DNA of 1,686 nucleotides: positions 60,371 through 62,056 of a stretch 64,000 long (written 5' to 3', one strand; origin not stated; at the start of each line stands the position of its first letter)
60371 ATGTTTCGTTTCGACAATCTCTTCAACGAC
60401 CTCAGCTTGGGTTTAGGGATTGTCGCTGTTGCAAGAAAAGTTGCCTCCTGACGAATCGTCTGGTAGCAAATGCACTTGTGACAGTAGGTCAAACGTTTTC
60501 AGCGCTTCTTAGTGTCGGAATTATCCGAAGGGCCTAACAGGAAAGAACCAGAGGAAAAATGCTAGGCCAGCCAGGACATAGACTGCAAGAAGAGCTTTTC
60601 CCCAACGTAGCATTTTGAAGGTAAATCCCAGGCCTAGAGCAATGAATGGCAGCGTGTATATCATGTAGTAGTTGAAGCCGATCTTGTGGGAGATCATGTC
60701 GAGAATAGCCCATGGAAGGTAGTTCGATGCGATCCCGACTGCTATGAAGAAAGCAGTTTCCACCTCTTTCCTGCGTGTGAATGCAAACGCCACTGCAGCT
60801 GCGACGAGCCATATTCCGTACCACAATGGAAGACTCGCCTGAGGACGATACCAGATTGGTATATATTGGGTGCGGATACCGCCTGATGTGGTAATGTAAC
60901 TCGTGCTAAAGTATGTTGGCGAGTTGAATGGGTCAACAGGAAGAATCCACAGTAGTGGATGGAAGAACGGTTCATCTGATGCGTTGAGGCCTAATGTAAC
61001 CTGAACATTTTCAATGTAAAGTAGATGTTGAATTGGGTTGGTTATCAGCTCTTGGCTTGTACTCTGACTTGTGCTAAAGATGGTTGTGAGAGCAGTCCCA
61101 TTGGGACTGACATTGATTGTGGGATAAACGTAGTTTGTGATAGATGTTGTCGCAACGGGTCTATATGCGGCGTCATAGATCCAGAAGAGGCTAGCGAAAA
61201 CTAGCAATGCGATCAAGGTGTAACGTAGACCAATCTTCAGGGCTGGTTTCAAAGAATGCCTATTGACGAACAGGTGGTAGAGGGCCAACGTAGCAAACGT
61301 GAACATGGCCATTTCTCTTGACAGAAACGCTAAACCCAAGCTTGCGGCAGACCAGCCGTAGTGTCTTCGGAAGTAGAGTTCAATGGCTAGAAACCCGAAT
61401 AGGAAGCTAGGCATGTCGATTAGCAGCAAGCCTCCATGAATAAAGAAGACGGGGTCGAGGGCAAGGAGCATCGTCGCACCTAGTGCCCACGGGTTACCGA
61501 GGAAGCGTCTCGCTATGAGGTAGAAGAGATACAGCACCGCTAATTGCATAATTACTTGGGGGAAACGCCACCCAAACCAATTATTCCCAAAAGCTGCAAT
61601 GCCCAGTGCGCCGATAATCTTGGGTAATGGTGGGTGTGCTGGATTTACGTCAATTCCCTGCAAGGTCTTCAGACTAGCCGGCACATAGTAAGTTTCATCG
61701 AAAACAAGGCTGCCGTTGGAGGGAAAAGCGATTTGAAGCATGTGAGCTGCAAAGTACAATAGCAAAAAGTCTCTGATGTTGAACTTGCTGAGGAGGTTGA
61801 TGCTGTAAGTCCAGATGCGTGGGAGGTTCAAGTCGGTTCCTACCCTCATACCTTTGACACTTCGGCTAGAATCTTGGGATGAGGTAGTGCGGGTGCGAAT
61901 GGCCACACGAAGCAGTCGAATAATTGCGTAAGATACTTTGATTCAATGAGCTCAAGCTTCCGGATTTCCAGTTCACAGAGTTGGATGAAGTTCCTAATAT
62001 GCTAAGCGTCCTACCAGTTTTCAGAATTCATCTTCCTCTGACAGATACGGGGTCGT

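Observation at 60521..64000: Thr-rich perfect-repeat protein with collagen-like tail beside a GT39/PMT-like glycosyltransferase: candidate archaeal O-glycosylation pair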

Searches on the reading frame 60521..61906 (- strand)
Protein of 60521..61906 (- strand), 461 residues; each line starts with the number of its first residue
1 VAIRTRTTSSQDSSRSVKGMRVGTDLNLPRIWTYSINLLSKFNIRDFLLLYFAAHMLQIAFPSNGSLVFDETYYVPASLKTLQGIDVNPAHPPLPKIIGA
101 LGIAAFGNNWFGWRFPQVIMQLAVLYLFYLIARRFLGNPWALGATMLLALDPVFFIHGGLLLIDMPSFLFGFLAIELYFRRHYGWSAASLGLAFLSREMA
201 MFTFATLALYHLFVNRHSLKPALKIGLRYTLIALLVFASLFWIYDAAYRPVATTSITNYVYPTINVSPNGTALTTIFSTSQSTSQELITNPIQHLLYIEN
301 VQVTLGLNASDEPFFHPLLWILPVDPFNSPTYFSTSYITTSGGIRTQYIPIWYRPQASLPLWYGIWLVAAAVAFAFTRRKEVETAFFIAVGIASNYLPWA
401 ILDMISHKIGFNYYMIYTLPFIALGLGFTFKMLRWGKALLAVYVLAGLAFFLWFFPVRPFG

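Call 8: search_protein_families(library=pfam, proteins=[window:60521-61906:-], max_evalue=0.01)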
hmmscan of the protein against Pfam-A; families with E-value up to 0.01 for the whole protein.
window:60521-61906:- (461 aa): 1 family
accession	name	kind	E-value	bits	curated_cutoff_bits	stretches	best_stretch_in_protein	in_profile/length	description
PF13231.12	PMT_2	-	1e-11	45.7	26.1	1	91-242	2-160/160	Dolichyl-phosphate-mannose-protein mannosyltransferase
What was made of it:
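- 60521..61849 (-): PMT-like GT-C glycosyltransferase, copy 1 (alternative starts at 61906 GTG or about 61831 TTG). PMT_2 E=1e-11 (call 8).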

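Call 10: find_encoding_contigs(protein=window:60521-61906:-, flank=10000, max_places=6)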
Protein window:60521-61906:- (461 aa): no gene with exactly this product is on record in the collection.

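Call 11: find_encoding_contigs(protein=window:60521-61849:-, flank=10000, max_places=6)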
Protein window:60521-61849:- (442 aa): no gene with exactly this product is on record in the collection.

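Call 13: find_related_loci(query=window:60521-61849:-, collection=genome_contigs, flank=10000)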
Query window:60521-61849:- (442 aa) in genome_contigs; peptide patterns used: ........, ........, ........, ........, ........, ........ (x = any residue, [..] = any of these).
27 stretches matched a pattern; 2 encode a relative of the query (tblastn E <= 1e-3); 2 distinct loci.
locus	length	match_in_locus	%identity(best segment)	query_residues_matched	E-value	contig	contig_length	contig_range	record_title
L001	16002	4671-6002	37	19-439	3e-70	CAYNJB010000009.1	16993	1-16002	MAG TPA_asm: uncultured Nitrosopumilales archaeon isolate binchicken_co201_136 genome assembly, contig: NODE_3573_length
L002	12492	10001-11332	31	18-441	5e-60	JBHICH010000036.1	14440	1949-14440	MAG: Nitrososphaerales archaeon isolate bea2_sp3_bin.8 NODE_239_length_14440_cov_7.863538, whole genome shotgun sequence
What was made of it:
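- Tried and rejected: The genome_contigs scan returned only distant Nitrososphaeria homologues at 31-37% (call 13).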

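Call 19: search_protein_families(library=ncbifam, proteins=[window:60521-61906:-], max_evalue=0.01)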
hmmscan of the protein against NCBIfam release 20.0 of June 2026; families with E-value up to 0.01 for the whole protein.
window:60521-61906:- (461 aa): 2 families
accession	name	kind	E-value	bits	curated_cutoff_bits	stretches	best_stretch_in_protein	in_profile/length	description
NF058602.1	PrMnsylTfPmt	equivalog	3.3e-08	32.8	800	1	62-170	57-179/530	protein O-mannosyltransferase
NF046093.1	AZOBR_p60025_fam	subfamily_domain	0.00024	20.4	150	1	105-220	105-214/232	AZOBR_p60025 family cell surface glycopolymer formation protein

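Call 20: search_solved_structures(query=window:60521-61906:-, max_evalue=1, show_alignments=2)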
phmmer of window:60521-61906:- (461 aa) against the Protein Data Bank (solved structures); distinct sequences matched with E-value up to 1: 0.

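Call 23: find_homologous_proteins(query=window:60521-61849:-, max_evalue=0.00001)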
Query window:60521-61849:- (442 aa): 98 proteins with E <= 0.00001 among 8000 candidates.
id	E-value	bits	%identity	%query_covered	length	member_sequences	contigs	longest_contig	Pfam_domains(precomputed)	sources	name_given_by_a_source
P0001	5.4e-288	974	100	99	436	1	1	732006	PF13231.13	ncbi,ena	-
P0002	7.2e-252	855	86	100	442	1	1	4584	PF13231.13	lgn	-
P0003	2.0e-193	662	71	95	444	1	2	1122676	PF13231.13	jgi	jgi:4-amino-4-deoxy-L-arabinose transferase-like glycosyltransferase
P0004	6.7e-184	631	66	96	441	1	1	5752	PF13231.13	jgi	jgi:4-amino-4-deoxy-L-arabinose transferase-like glycosyltransferase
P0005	7.0e-178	611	63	100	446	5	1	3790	PF13231.13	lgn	-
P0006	2.8e-176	605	62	100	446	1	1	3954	PF13231.13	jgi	jgi:4-amino-4-deoxy-L-arabinose transferase-like glycosyltransferase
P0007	1.1e-174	600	62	100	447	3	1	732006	PF13231.13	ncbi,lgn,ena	-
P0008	3.2e-173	595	62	100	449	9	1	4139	PF13231.13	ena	-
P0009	1.3e-169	583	62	100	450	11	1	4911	PF13231.13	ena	-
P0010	3.9e-166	572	61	100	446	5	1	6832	PF13231.13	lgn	-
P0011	3.6e-165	569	59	100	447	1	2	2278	PF13231.13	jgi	jgi:4-amino-4-deoxy-L-arabinose transferase-like glycosyltransferase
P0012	2.4e-162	560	58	100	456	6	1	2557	PF13231.13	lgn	-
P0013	3.7e-161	556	60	95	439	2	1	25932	PF13231.13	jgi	jgi:4-amino-4-deoxy-L-arabinose transferase-like glycosyltransferase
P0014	6.4e-160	551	60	93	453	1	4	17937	PF13231.13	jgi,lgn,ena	-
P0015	1.2e-159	551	61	91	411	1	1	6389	PF13231.13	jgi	jgi:dolichyl-phosphate-mannose--protein O-mannosyl transferase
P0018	8.4e-156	538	56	100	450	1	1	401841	PF13231.13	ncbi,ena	-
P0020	3.2e-154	533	59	92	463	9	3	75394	PF13231.13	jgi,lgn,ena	jgi:4-amino-4-deoxy-L-arabinose transferase-like glycosyltransferase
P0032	3.9e-144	499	51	100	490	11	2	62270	PF13231.13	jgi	jgi:dolichyl-phosphate-mannose--protein O-mannosyl transferase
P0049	2.8e-132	460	49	100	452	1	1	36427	PF13231.13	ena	-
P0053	4.7e-127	443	51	91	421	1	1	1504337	PF13231.13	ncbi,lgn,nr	ncbi:MAG: glycosyltransferase family 39 protein [archaeon]|nr:MAG: glycosyltransferase family 39 pro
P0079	1.8e-83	300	43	91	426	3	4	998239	PF13231.13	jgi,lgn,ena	jgi:hypothetical protein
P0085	4.0e-11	61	34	33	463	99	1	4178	PF02366.25,PF16192.11,PF13231.13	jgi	jgi:dolichyl-phosphate-mannose-protein mannosyltransferase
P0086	4.9e-11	61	38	22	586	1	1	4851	PF02366.25,PF16192.11,PF13231.13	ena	-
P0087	2.2e-10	59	30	37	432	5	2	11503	PF02366.25,PF16192.11,PF13231.13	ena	-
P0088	9.4e-9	53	36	31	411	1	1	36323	PF02366.25,PF16192.11,PF13231.13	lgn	-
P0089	2.7e-8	52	36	26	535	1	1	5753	PF02366.25,PF16192.11,PF13231.13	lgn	-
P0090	7.5e-8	50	31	33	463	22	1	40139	PF02366.25,PF16192.11,PF13231.13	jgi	jgi:dolichyl-phosphate-mannose-protein mannosyltransferase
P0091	1.6e-7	49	35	29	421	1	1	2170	PF02366.25,PF16192.11,PF13231.13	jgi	jgi:dolichyl-phosphate-mannose-protein mannosyltransferase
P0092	2.1e-7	49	30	33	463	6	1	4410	PF02366.25,PF16192.11,PF13231.13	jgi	jgi:dolichyl-phosphate-mannose-protein mannosyltransferase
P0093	1.2e-6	46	33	33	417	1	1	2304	PF02366.25,PF16192.11,PF13231.13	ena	-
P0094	1.3e-6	46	39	24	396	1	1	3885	PF02366.25,PF16192.11,PF13231.13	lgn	-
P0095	1.5e-6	46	44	16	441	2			PF02366.25,PF16192.11,PF13231.13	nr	nr:phospholipid carrier-dependent glycosyltransferase [Blastococcus saxobsidens]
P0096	2.4e-6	45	47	16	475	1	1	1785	PF02366.25,PF16192.11,PF13231.13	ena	-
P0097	2.9e-6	45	42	17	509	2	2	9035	PF02366.25,PF16192.11,PF13231.13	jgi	jgi:dolichyl-phosphate-mannose-protein mannosyltransferase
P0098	9.1e-6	43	34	22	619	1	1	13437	PF02366.25,PF16192.11,PF13231.13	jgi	jgi:hypothetical protein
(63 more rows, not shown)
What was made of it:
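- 60521..61849 (-): 100% identical to database protein P0001 (call 23).
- JGI annotators call many homologues 'ArnT-like' (call 23). The source contig is 732 kb (call 23), which suggests a good assembly.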

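Call 24: find_encoding_contigs(protein=P0001, flank=10000, max_places=4)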
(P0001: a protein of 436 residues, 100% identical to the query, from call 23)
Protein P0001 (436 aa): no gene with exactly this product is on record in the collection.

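Call 27: find_encoding_contigs(protein=P0003, flank=10000, max_places=3)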
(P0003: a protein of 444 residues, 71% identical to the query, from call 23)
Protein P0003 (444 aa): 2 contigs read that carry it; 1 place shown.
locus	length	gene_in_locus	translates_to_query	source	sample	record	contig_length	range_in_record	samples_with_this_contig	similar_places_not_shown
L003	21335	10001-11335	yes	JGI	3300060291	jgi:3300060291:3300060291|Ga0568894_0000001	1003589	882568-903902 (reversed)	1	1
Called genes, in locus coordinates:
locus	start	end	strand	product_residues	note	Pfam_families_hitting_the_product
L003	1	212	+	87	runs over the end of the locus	-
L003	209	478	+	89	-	-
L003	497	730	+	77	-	-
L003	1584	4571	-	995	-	PF24684:Vgb_lyase (faint)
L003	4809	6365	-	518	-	-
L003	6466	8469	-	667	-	PF08450:SGL (faint), PF24684:Vgb_lyase, PF07494:Reg_prop (faint), PF24684:Vgb_lyase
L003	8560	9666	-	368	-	-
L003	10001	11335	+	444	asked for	PF13231:PMT_2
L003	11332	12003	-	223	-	-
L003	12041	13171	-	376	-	PF13439:Glyco_transf_4, PF13579:Glyco_trans_4_4, PF20706:GT4-conflict, PF00534:Glycos_transf_1, PF13692:Glyco_trans_1_4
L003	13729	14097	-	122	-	-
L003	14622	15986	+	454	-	PF13429:TPR_15 (faint), PF21033:RMD1-3 (faint), PF00515:TPR_1 (faint), PF12895:ANAPC3 (faint), PF13374:TPR_10 (faint), PF13414:TPR_11 (weak), PF13428:TPR_14 (faint), PF13424:TPR_12 (weak), +5 more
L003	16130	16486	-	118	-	-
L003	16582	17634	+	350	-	PF25133:TYW2_N_2, PF02475:TRM5-TYW2_MTfase, PF05175:MTS (weak), PF06325:PrmA (weak), PF09445:Methyltransf_15 (weak), PF13649:Methyltransf_25 (faint), PF13847:Methyltransf_31 (weak)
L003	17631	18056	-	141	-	PF04027:DUF371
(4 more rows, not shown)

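Call 28: find_encoding_contigs(protein=P0002, flank=10000, max_places=3)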
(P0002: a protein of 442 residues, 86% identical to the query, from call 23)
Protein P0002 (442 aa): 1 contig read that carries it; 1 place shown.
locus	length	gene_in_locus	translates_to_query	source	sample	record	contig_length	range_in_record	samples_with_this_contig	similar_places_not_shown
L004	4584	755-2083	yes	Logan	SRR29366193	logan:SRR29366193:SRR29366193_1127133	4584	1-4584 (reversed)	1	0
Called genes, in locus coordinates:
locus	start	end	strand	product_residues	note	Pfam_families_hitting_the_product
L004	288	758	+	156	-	-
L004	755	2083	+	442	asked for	PF13231:PMT_2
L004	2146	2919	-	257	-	PF01209:Ubie_methyltran (weak), PF13489:Methyltransf_23, PF13847:Methyltransf_31, PF08241:Methyltransf_11, PF08242:Methyltransf_12, PF13649:Methyltransf_25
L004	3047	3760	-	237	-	-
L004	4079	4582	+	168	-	?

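Call 29: list_cluster_members(proteins=[P0001, P0007, P0053, P0018])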
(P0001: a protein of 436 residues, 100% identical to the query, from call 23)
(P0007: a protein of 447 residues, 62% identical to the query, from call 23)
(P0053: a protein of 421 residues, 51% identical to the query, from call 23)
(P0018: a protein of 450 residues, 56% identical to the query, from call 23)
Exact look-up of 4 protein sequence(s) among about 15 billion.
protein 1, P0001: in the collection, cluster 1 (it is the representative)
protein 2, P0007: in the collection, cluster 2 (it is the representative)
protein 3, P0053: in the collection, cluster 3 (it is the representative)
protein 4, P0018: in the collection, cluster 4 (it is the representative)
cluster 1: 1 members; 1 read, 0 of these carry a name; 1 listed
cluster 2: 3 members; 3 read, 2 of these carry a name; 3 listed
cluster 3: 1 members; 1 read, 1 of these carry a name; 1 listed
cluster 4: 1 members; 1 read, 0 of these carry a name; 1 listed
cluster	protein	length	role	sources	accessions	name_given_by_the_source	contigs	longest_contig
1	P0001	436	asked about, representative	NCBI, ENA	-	-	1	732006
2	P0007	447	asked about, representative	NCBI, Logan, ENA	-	-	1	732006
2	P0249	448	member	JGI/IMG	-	4-amino-4-deoxy-L-arabinose transferase-like glycosyltransferase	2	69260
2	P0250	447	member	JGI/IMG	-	4-amino-4-deoxy-L-arabinose transferase-like glycosyltransferase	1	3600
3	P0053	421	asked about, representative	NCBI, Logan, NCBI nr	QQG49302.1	MAG: glycosyltransferase family 39 protein [archaeon]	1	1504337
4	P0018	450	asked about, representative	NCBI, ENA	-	-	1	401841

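Call 44: search_solved_structures(query=A2, max_evalue=1, show_alignments=2)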
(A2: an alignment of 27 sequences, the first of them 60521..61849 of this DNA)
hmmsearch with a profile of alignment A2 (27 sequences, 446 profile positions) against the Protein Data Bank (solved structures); distinct sequences matched with E-value up to 1: 4.
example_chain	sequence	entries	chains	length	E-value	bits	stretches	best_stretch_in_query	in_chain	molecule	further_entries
9i5k_A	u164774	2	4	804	0.012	18.2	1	31-189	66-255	Dolichyl-phosphate-mannose--protein mannosyltransferase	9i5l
5xcb_A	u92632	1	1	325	0.27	13.8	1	194-339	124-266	Probable surface protein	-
9vo4_A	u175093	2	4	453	0.53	12.8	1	199-339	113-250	Probable surface protein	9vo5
5xcc_A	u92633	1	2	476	0.58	12.7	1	199-339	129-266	Probable surface protein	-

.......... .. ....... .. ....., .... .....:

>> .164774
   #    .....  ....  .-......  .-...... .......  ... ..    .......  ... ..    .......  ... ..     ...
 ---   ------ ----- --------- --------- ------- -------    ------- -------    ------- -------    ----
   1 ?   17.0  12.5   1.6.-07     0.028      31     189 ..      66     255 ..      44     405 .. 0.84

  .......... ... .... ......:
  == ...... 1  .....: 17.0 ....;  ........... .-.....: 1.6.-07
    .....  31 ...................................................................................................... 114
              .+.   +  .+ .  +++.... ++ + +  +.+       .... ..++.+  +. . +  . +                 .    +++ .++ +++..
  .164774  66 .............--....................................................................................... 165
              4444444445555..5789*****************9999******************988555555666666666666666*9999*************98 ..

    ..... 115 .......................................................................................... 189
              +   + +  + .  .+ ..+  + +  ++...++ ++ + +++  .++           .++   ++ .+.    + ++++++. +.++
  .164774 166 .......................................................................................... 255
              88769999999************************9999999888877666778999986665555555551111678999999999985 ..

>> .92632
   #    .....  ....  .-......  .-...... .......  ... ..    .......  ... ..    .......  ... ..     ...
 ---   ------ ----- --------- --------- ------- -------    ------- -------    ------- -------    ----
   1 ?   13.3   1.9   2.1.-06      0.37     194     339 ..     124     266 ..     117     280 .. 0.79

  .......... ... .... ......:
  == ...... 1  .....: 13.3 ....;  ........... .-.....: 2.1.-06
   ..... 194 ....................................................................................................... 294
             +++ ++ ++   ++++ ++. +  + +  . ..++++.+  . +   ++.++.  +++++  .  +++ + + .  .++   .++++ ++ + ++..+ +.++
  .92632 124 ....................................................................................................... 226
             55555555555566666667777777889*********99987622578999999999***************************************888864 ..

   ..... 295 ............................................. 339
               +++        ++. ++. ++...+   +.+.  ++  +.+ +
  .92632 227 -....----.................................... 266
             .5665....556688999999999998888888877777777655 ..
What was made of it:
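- On GT39 / PMT (protein O-mannosyltransferase): The only PDB sequence hit is PMT 9i5k, at a marginal E=0.012 (call 44).
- On GT83 / ArnT (lipid A Ara4N transferase): No ArnT chain passed E<=1 in the PDB search (call 44).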

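Call 57: find_encoding_contigs(protein=P0007, flank=10000, max_places=4)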
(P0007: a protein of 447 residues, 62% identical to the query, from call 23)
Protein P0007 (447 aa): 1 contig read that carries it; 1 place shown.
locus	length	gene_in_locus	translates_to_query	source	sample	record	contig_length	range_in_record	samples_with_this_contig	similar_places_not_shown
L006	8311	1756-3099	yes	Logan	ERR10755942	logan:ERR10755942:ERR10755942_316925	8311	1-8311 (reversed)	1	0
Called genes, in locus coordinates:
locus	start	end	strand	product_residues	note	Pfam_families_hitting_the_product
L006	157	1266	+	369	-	PF13439:Glyco_transf_4, PF13579:Glyco_trans_4_4, PF20706:GT4-conflict, PF00534:Glycos_transf_1, PF13692:Glyco_trans_1_4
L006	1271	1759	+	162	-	PF08241:Methyltransf_11, PF13649:Methyltransf_25 (faint), PF13489:Methyltransf_23 (weak)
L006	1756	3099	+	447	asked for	PF13231:PMT_2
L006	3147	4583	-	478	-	PF07992:Pyr_redox_2, PF13434:Lys_Orn_oxgnase (faint), PF13738:Pyr_redox_3, PF00070:Pyr_redox, PF02852:Pyr_redox_dim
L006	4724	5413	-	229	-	PF07758:DUF1614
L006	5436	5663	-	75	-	-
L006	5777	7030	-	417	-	PF14239:RRXRR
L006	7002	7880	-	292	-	PF02517:Rce1-like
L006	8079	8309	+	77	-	?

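Call 69: search_protein_families(library=pfam, alignment_id=A2, max_evalue=0.1)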
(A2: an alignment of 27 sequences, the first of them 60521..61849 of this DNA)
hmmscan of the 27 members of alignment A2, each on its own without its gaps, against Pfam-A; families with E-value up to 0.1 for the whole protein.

A. member 1, window:60521-61849:- (442 aa): 1 family
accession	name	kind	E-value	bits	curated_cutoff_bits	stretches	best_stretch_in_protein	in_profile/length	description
PF13231.12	PMT_2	-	9.6e-12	45.8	26.1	1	72-223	2-160/160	Dolichyl-phosphate-mannose-protein mannosyltransferase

B. families by the number of members that match (of 27 scanned): 8 families
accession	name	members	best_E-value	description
PF13231.12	PMT_2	27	3e-14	Dolichyl-phosphate-mannose-protein mannosyltransferase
PF02366.24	PMT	5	3.5e-14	Dolichyl-phosphate-mannose-protein mannosyltransferase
PF23539.1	DUF7134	1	0.00084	Domain of unknown function (DUF7134)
PF25179.1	LMF1_C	1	0.0093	Lipase maturation factor C-terminal domain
PF10785.14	NADH-u_ox-rdase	1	0.023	NADH-ubiquinone oxidoreductase complex I, 21 kDa subunit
PF19617.4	DUF6122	1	0.023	Family of unknown function (DUF6122)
PF10429.15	Mtr2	1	0.027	Nuclear pore RNA shuttling protein Mtr2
PF21159.3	FlgK_2nd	1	0.086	Flagellar hook-associated protein 1, D3 domain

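Call 79: find_encoding_contigs(protein=P0020, flank=10000, max_places=3)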
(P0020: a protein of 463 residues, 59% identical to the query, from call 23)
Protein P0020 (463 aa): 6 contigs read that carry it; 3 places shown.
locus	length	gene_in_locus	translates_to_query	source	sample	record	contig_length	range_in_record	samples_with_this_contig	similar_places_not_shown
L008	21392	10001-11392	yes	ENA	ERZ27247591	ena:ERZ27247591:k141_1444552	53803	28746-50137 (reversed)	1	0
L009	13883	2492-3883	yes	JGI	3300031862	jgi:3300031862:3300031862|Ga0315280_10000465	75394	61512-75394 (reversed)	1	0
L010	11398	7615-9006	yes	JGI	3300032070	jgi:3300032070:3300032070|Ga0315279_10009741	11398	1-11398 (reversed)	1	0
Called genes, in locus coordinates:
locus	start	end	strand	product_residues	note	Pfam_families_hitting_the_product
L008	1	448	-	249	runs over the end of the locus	-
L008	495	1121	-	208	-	PF09952:AbiEi_2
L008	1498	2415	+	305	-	-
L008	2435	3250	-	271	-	-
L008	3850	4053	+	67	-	PF01402:RHH_1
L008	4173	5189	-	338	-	PF13404:HTH_AsnC-type (weak), PF13412:HTH_24 (weak)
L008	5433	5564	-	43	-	-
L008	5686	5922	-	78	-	-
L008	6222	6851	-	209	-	PF00352:TBP, PF11858:DUF3378 (faint), PF00352:TBP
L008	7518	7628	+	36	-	-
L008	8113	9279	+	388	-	PF13439:Glyco_transf_4, PF13579:Glyco_trans_4_4, PF20706:GT4-conflict, PF00534:Glycos_transf_1, PF13692:Glyco_trans_1_4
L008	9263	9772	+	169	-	PF13489:Methyltransf_23, PF08241:Methyltransf_11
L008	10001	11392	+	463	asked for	PF13231:PMT_2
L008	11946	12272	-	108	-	-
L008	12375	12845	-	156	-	-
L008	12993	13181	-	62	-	-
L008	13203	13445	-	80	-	-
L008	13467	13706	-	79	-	-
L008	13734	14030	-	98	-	-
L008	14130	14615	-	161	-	-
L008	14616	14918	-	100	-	-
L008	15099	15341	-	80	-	-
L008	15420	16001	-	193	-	-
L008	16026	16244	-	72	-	-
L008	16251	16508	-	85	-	-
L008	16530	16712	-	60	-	-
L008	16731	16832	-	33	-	-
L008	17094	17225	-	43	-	-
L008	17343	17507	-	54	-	-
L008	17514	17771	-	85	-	-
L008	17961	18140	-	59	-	-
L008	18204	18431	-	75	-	-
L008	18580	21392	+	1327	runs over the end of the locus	PF13620:CarboxypepD_reg (faint), PF14686:fn3_3 (faint)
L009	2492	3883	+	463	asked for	PF13231:PMT_2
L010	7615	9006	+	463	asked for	PF13231:PMT_2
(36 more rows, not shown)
